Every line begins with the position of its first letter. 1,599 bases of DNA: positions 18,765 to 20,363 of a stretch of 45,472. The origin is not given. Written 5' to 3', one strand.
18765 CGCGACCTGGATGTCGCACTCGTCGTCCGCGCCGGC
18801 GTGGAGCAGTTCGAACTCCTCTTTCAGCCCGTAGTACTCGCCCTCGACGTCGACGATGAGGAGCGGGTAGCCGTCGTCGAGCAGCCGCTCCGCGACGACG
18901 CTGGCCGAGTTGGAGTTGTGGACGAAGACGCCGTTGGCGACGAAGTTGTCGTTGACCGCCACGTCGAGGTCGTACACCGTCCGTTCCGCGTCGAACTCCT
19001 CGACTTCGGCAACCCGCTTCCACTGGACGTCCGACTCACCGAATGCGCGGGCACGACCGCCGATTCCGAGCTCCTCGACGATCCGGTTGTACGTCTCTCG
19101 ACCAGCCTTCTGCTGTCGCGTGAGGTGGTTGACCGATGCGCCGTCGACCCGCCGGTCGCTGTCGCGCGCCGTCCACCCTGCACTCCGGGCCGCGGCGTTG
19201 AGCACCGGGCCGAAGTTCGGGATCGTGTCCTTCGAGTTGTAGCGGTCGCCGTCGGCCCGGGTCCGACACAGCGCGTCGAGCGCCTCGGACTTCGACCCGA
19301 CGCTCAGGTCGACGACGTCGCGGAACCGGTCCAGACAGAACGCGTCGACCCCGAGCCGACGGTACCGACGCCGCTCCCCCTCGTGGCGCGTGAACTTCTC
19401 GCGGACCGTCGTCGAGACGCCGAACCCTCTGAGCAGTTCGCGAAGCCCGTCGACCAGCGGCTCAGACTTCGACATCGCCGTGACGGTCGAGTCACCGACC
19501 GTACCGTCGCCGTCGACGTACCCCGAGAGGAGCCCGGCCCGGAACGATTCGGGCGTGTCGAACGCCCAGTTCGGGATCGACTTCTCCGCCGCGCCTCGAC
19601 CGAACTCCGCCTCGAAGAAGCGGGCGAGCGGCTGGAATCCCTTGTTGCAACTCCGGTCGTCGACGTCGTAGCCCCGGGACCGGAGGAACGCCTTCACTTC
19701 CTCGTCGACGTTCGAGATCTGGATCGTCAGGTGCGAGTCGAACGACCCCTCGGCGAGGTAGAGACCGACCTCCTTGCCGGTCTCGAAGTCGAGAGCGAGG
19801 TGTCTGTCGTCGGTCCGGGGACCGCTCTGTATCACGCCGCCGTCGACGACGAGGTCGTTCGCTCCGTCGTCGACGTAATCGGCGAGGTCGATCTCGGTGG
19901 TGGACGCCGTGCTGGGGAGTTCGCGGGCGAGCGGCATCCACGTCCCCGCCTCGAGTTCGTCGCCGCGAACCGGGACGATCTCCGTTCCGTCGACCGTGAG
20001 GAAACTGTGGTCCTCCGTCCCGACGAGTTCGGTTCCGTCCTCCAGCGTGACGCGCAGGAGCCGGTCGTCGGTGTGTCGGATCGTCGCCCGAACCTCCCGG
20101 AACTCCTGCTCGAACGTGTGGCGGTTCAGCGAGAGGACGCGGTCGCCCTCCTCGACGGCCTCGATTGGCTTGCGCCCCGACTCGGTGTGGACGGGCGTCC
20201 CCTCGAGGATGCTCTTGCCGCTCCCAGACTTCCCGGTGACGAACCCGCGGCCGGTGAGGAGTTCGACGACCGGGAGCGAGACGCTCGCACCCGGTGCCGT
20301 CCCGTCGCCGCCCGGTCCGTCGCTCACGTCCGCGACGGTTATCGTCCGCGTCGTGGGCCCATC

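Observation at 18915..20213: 433-aa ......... intein splits the Walker A lysine from the following serine of a HerA/FtsK-like ATPase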

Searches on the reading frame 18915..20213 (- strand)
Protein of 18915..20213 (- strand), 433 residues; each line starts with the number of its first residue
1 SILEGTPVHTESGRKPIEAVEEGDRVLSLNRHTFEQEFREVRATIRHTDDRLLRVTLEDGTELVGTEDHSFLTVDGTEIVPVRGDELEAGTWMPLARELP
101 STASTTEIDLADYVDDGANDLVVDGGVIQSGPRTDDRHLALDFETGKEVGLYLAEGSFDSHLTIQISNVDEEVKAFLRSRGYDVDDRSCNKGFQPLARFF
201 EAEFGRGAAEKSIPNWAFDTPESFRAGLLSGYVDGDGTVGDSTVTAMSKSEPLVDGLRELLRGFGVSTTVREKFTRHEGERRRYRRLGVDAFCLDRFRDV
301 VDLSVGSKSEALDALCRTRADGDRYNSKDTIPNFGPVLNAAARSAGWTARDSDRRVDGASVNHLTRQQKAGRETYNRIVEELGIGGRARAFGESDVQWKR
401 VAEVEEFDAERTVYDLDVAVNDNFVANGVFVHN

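Call 4: search_protein_families(library=pfam, proteins=[window:18915-20213:-], max_evalue=0.01)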
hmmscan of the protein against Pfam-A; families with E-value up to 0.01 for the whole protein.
window:18915-20213:- (433 aa): 4 families
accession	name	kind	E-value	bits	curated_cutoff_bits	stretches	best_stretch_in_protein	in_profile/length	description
PF14890.11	Intein_splicing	-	9.4e-24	84.4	35.8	1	18-433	14-155/155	Intein splicing domain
PF14528.11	LAGLIDADG_3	-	1.7e-13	51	22.5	1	224-299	2-79/82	LAGLIDADG-like domain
PF07591.16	PT-HINT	-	0.00038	21.2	27.7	1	8-72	2-70/137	Pretoxin HINT domain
PF20270.3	CATRA-C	-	0.0036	18.5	24.6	0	36-144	25-120/137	CASPASE and TPR Repeat-Associated C-terminal domain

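Call 5: search_protein_families(library=ncbifam, proteins=[window:18915-20213:-], max_evalue=0.01)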
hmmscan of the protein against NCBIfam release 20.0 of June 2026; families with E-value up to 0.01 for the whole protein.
window:18915-20213:- (433 aa): 13 families
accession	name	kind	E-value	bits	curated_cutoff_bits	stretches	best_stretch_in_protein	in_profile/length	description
NF011491.0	PRK14898.1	equivalog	1e-53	182.6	783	1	25-433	125-543/860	DNA-directed RNA polymerase subunit A''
NF005852.0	PRK07773.1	equivalog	2e-19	69.4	780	1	22-433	422-826/886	replicative DNA helicase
NF011418.0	PRK14845.1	equivalog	6.2e-13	47.4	756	2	45-329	87-325/1049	translation initiation factor IF-2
NF038098.1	GyrA_w_intein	exception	2.8e-09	35.4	1850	1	202-433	313-537/1232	intein-containing DNA gyrase subunit A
NF038136.1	rSAM_Rv_intein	exception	4.4e-09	35.7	700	1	6-433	81-334/574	intein-containing Rv2578c family radical SAM protein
NF038162.1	RtcB_rel_intein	exception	8e-07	27.4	1150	0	395-433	538-578/961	intein-containing RtcB family protein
NF045703.1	rSAM_Tes_intein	exception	1e-06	26.9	1700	0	206-308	444-551/1040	tetraether lipid synthase Tes, intein-containing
NF011302.0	PRK14714.1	equivalog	2.2e-05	22.2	1791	1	26-114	983-1073/1350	DNA-directed DNA polymerase II large subunit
NF003159.0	PRK04132.1-4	equivalog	2.7e-05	22.4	999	0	22-112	94-182/852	replication factor C small subunit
TIGR01445.1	intein_Nterm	domain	0.00012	23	24.5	1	5-73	5-83/83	intein N-terminal splicing region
NF052663.1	RtcB_rel_intein2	exception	0.00049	19.1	1050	1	43-433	123-310/626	intein-containing RctB family protein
TIGR01443.1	intein_Cterm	domain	0.00062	19.9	15.6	1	413-433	2-23/24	intein C-terminal splicing region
NF003157.0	PRK04132.1-2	equivalog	0.008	14.1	1103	0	228-312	269-352/864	replication factor C small subunit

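Call 7: find_homologous_proteins(query=window:18915-20213:-, max_evalue=0.00001)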
Query window:18915-20213:- (433 aa): 10 proteins with E <= 0.00001 among 8000 candidates.
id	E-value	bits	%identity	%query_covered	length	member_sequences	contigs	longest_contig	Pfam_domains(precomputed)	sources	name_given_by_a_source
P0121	5.8e-170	584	63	100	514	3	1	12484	PF14528.12,PF14890.12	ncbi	ncbi:MAG: LAGLIDADG family homing endonuclease, partial [Haloarculaceae archaeon]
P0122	8.1e-162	557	60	100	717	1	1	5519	PF14528.12,PF14890.12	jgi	jgi:intein/homing endonuclease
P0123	3.5e-140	486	67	79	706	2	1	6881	PF14528.12,PF14890.12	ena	-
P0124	2.5e-133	463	73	67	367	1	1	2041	PF14528.12,PF14890.12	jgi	-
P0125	5.4e-89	317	64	51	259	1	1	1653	PF14890.12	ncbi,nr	ncbi:MAG: hypothetical protein R3324_09450, partial [Halobacteriales archaeon]|nr:hypothetical prote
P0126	6.9e-62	228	63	42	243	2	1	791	PF14890.12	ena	-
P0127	4.2e-50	189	49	46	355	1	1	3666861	PF14890.12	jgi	jgi:Protein of unknown function (DUF1557).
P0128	3.4e-44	170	78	24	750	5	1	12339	PF26491.1,PF01935.24,PF14890.12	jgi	jgi:hypothetical protein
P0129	2.8e-36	144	70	22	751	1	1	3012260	PF26491.1,PF14890.12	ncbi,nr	ncbi:HerA helicase [Halalkaliarchaeum sp. AArc-CO]|nr:HerA helicase [Halalkaliarchaeum sp. AArc-CO]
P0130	5.0e-28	117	62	22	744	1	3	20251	PF07591.16,PF01935.24,PF14890.12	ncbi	-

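Call 17: find_related_loci(query=A2, collection=genome_contigs, flank=3000)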
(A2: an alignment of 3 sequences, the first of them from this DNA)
Query A2 (433 aa) in genome_contigs; peptide patterns used: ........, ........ (x = any residue, [..] = any of these).
64 stretches matched a pattern; 20 encode a relative of the query (tblastn E <= 1e-3); 20 distinct loci.
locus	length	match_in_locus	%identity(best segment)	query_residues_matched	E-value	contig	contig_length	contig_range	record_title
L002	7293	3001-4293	87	1-433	0e+0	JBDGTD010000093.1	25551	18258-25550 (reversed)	MAG: Haloferacaceae archaeon isolate DAL-WCL_28_81C4R c_000000001569, whole genome shotgun sequence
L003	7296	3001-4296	77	1-433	0e+0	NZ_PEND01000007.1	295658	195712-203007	Halegenticoccus soli strain SYSU A9-0 contig007, whole genome shotgun sequence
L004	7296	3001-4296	73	1-433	0e+0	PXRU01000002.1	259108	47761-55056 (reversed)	MAG: Halobacteriales archaeon QS_6_71_20 qs_6_scaffold_124, whole genome shotgun sequence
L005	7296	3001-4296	73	1-433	0e+0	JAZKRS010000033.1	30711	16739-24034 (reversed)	MAG: Haloarculaceae archaeon isolate NA-0cm_bin.19 NODE_337_length_30711_cov_34.809075, whole genome shotgun sequence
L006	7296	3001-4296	70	1-433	0e+0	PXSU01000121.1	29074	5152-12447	MAG: Halobacteriales archaeon SW_9_67_25 sw_9_scaffold_446, whole genome shotgun sequence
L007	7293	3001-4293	69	1-433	0e+0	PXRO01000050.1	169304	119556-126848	MAG: Halobacteriales archaeon QS_4_62_28 qs_4_scaffold_61, whole genome shotgun sequence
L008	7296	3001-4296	70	1-433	0e+0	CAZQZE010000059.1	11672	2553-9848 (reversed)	MAG TPA_asm: uncultured Halobacteriales archaeon isolate SRP185896_co2_298 genome assembly, contig: NODE_5950_length_116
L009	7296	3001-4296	70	1-433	0e+0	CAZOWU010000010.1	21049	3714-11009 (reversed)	MAG TPA_asm: uncultured Halobacteriales archaeon isolate SRP185896_co2_372 genome assembly, contig: NODE_1588_length_210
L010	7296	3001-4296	68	1-433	0e+0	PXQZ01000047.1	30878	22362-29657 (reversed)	MAG: Halobacteriales archaeon QH_8_67_36 qh_8_scaffold_253, whole genome shotgun sequence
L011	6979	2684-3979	63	1-433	0e+0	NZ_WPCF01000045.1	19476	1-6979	Halobacterium sp. CBA1126 contig16, whole genome shotgun sequence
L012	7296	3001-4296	63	1-433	1e-176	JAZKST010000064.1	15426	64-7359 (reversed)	MAG: Haloarculaceae archaeon isolate NA-5cm_bin.10 NODE_1244_length_15426_cov_58.184568, whole genome shotgun sequence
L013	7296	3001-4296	61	1-433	9e-175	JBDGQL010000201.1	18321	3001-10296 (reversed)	MAG: Halobacteriales archaeon isolate DAL-Ass_21_92C4R c_000000002310, whole genome shotgun sequence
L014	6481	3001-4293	62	1-433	1e-170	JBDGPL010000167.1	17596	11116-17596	MAG: Halobacteriales archaeon isolate DAL-8mg-143m_86C3R DAL-8mg_143m_86C3R_167, whole genome shotgun sequence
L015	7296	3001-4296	57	1-433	1e-161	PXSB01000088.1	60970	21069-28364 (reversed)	MAG: Halobacteriales archaeon QS_9_67_17 qs_9_scaffold_864, whole genome shotgun sequence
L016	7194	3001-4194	57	1-400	2e-140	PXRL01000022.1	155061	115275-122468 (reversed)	MAG: Halobacteriales archaeon QS_4_69_225 qs_4_scaffold_6, whole genome shotgun sequence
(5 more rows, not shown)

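Call 25: search_solved_structures(query=window:18915-20213:-, max_evalue=0.001, show_alignments=2)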
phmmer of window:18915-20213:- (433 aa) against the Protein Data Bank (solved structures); distinct sequences matched with E-value up to 0.001: 8.
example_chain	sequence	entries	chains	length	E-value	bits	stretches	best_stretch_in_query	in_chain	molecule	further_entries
2cw7_A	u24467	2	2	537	3.5e-15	59.3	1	22-100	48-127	Endonuclease PI-PkoII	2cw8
6rpq_A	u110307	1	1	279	9.3e-08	34.9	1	392-433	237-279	Ubiquitin-like protein SMT3,1108aa long hypothetical cell division control protein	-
6qaz_A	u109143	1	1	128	1.7e-06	30.7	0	6-77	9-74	cyanophage-like gp41-1 intein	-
5o9i_A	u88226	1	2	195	4.1e-06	29.4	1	34-106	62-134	Transcription initiation factor IIB,Transcription initiation factor IIB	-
5o9j_A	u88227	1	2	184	1.1e-05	28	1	22-103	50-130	Transcription initiation factor IIB,Transcription initiation factor IIB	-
6riz_A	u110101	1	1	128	0.00012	24.6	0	6-76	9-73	gp41-1 intein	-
1mi8_A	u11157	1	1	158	0.00022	23.7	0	389-432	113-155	DnaB intein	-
6rpp_A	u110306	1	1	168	0.00035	23.1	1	381-432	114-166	Cell division control protein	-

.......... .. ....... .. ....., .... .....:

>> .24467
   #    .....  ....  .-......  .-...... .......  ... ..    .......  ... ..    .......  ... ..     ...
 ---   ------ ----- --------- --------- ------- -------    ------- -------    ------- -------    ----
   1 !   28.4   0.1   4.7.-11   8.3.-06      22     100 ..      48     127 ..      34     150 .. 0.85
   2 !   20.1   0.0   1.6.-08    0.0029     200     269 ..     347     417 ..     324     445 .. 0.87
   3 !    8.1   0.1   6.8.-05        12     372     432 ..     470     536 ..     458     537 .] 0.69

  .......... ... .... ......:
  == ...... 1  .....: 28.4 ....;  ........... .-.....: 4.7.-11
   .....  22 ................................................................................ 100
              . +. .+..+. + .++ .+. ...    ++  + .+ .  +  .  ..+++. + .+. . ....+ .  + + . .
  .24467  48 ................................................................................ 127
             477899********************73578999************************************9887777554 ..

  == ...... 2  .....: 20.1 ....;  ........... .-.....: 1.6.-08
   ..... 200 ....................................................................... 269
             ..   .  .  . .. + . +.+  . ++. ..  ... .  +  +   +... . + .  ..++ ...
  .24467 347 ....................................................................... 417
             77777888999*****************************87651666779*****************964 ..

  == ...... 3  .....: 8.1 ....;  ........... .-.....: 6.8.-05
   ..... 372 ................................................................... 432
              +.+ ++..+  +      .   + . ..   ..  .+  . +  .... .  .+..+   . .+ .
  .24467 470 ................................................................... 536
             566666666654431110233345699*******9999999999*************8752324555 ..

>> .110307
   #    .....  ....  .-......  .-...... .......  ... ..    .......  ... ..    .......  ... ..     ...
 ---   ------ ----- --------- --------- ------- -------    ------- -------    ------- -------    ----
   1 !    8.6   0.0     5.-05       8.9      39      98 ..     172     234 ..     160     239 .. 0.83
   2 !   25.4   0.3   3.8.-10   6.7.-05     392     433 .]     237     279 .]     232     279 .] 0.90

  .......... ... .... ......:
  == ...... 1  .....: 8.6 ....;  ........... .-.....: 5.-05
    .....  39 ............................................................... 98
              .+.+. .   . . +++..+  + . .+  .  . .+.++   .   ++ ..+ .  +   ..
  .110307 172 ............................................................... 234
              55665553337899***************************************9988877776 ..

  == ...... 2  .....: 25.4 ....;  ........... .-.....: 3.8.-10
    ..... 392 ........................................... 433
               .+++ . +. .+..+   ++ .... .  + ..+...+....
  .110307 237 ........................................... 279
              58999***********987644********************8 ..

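Call 32: find_related_loci(query=A2, collection=metagenome_contigs, flank=1500)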
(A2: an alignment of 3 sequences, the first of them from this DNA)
Query A2 (433 aa) in metagenome_contigs; peptide patterns used: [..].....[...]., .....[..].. (x = any residue, [..] = any of these).
600 stretches matched a pattern (row limit reached: there are more); 10 encode a relative of the query (tblastn E <= 1e-3); 10 distinct loci.
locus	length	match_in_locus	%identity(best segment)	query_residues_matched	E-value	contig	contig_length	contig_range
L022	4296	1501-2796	73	1-433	0e+0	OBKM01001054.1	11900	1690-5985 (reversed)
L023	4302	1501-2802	71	1-433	0e+0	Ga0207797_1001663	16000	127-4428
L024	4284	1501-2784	66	1-433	0e+0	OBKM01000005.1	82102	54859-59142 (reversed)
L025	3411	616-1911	60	1-433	4e-174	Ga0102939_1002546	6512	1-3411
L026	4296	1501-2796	60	1-433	8e-171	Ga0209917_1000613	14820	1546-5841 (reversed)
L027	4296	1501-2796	59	1-433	8e-170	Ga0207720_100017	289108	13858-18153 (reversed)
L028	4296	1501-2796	58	1-433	9e-164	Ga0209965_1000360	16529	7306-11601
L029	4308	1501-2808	56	1-433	7e-153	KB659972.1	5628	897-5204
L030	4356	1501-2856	53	1-433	2e-142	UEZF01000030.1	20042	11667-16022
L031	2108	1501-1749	31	15-90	4e-6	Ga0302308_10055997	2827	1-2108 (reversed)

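Call 42: predict_structure(alignment_id=A2)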
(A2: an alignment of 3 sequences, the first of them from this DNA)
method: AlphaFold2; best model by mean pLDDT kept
length: 433 residues; sequences in the alignment: 3
mean_pLDDT: 37.2   pTM: 0.27
mean pLDDT of the five models: 37.2, 37.1, 32.6, 32.4, 31.8
residues with pLDDT >= 90: 0; 70-90: 4; 50-70: 49; < 50: 380
segments of 3 or more residues with pLDDT < 50: 1-5, 27-50, 66-84, 94-318, 320-374, 376-379, 381-398, 409-433
pLDDT, mean of each block of 10 residues (from residue 1): 49 64 49 31 36 59 49 41 50 41 30 30 25 25 25 24 31 42 32 32 30 29 33 28 27 40 38 35 37 32 35 47 40 37 33 32 37 48 37 41 59 34 29 29
secondary structure, 60 per line:
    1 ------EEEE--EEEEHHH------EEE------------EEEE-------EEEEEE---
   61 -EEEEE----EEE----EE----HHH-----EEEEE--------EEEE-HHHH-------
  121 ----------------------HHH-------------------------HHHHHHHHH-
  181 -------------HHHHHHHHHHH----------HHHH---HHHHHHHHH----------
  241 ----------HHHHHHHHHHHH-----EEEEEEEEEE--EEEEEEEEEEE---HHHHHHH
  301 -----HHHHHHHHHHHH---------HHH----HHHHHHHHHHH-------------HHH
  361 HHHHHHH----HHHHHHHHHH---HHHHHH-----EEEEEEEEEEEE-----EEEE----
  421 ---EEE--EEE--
elements in order: E7-10 E13-16 E26-28 E41-44 E52-57 E62-66 E71-73 E92-96 E105-108 H110-113 H171-179 H194-204 H215-218 H222-230 H251-262 E268-277 E280-290 H294-300 H306-317 H334-344 H358-367 H372-381 H385-390 E396-407 E413-416 E424-426 E429-431

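Call 51: search_protein_representatives(protein=window:18915-20213:-)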
Query: 433 residues. Proteins with E-value up to 0.001 (for the whole library): 3254; up to 1e-10: 494; up to 1e-30: 36. The best 150 are listed.
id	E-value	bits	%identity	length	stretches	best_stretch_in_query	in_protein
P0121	1.8e-170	584.1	63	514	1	1-433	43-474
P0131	3.3e-160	550.3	60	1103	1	1-433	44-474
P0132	1.3e-84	301.2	47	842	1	1-433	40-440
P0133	9.3e-71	255.6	42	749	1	108-433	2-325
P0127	1.3e-50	189.2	51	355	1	1-198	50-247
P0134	1.1e-47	179.6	30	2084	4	36-433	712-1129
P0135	1.0e-46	176.4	32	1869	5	195-433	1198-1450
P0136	2.0e-45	172.2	55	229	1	1-161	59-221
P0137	6.2e-45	170.6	33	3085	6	130-349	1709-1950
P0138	2.7e-42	161.8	28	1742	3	136-431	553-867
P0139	1.5e-41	159.4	32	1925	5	139-433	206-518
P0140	4.1e-41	158.0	33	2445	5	131-268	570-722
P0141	5.1e-40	154.4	32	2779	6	38-340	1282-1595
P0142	6.1e-40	154.1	33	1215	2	138-432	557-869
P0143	1.0e-39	153.4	33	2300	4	194-433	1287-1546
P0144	4.6e-39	151.2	29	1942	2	38-433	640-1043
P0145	1.2e-38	149.8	30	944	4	138-432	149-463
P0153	1.6e-33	133.0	30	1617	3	42-433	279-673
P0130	1.6e-28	116.5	57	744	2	1-94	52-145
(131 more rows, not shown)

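Call 52: search_protein_families(library=pfam, proteins=[P0134, P0138, P0142, P0144, P0145, P0153], max_evalue=1e-8)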
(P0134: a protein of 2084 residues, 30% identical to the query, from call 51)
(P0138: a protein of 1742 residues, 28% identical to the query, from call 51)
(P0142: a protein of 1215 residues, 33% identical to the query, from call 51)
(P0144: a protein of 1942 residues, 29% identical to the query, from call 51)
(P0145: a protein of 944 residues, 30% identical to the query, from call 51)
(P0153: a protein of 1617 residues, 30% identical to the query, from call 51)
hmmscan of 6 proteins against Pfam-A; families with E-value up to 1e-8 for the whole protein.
P0134 (2084 aa): 5 families
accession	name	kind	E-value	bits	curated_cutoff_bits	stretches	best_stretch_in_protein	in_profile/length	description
PF04998.22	RNA_pol_Rpb1_5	-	4e-58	197.4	28.5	2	1660-1976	92-264/267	RNA polymerase Rpb1, domain 5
PF14528.11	LAGLIDADG_3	-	2.4e-39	133.9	22.5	2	1467-1550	2-79/82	LAGLIDADG-like domain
PF14890.11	Intein_splicing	-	6.2e-38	130.5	35.8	2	698-1129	18-155/155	Intein splicing domain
PF04990.17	RNA_pol_Rpb1_7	-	3.8e-24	85.7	23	1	1734-1835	3-105/136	RNA polymerase Rpb1, domain 7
PF04992.19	RNA_pol_Rpb1_6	-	9.1e-22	78.2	23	1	451-626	1-189/189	RNA polymerase Rpb1, domain 6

P0138 (1742 aa): 6 families
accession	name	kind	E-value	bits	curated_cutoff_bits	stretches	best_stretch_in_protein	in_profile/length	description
PF00493.29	MCM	-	5.6e-87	291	23.3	3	860-948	60-148/224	MCM P-loop domain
PF17207.9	MCM_OB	-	1e-37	129.1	24.8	1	106-233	2-125/126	MCM OB domain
PF14890.11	Intein_splicing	-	5.7e-37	127.3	35.8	2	957-1473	2-155/155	Intein splicing domain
PF14528.11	LAGLIDADG_3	-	5.9e-29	100.6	22.5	1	647-726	3-81/82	LAGLIDADG-like domain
PF17855.7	MCM_lid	-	9.4e-27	93.8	27.4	1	1563-1648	1-87/87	MCM AAA-lid domain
PF14551.11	MCM_N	-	2.2e-13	50.9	24.9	1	9-98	2-94/95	MCM N-terminal domain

P0142 (1215 aa): 6 families
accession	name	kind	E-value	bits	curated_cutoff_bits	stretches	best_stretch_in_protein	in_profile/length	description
PF00493.29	MCM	-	1.1e-93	312.9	23.3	2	860-1024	60-224/224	MCM P-loop domain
PF17207.9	MCM_OB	-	4.4e-38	130.3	24.8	1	108-235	2-125/126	MCM OB domain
PF17855.7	MCM_lid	-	1.5e-25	89.9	27.4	1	1038-1122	1-86/87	MCM AAA-lid domain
PF14890.11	Intein_splicing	-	1.3e-17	64.5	35.8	1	409-870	30-155/155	Intein splicing domain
PF14528.11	LAGLIDADG_3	-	1.4e-17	64.2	22.5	1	648-728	2-81/82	LAGLIDADG-like domain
PF14551.11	MCM_N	-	4.2e-11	43.6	24.9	1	10-96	3-90/95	MCM N-terminal domain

P0144 (1942 aa): 7 families
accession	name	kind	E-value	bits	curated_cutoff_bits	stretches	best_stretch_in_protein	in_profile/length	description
PF04998.22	RNA_pol_Rpb1_5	-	5.1e-79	265.9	28.5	2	302-571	1-90/267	RNA polymerase Rpb1, domain 5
PF04983.23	RNA_pol_Rpb1_3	-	5e-37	127.7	28.9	1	12-163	1-162/162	RNA polymerase Rpb1, domain 3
PF14890.11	Intein_splicing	-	1.6e-31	109.6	35.8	2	584-1043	5-155/155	Intein splicing domain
PF05000.22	RNA_pol_Rpb1_4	-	1.7e-29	102.3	24.8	1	193-295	6-107/107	RNA polymerase Rpb1, domain 4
PF14528.11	LAGLIDADG_3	-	2.5e-28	98.6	22.5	1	821-898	1-79/82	LAGLIDADG-like domain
PF04992.19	RNA_pol_Rpb1_6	-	3.7e-25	89.3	23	1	368-546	1-188/189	RNA polymerase Rpb1, domain 6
PF04990.17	RNA_pol_Rpb1_7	-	5.1e-24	85.3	23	1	1569-1700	1-136/136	RNA polymerase Rpb1, domain 7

P0145 (944 aa): 3 families
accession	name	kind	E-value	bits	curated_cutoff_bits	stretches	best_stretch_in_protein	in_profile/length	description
PF00493.29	MCM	-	8.2e-34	117.1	23.3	1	454-543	60-149/224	MCM P-loop domain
PF14528.11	LAGLIDADG_3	-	1.3e-32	112.3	22.5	2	241-320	3-81/82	LAGLIDADG-like domain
PF14890.11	Intein_splicing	-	5.2e-26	91.8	35.8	1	7-464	32-155/155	Intein splicing domain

P0153 (1617 aa): 5 families
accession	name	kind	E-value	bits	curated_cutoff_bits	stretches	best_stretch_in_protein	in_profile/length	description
PF04998.22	RNA_pol_Rpb1_5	-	1.8e-50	172.4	28.5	1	1194-1518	91-264/267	RNA polymerase Rpb1, domain 5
PF14528.11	LAGLIDADG_3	-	1.2e-31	109.2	22.5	2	451-531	1-82/82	LAGLIDADG-like domain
PF14890.11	Intein_splicing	-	4.6e-30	104.9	35.8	2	689-1192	5-152/155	Intein splicing domain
PF04990.17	RNA_pol_Rpb1_7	-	1.1e-24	87.5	23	1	1255-1394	1-135/136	RNA polymerase Rpb1, domain 7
PF04992.19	RNA_pol_Rpb1_6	-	2.9e-21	76.6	23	1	10-186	4-189/189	RNA polymerase Rpb1, domain 6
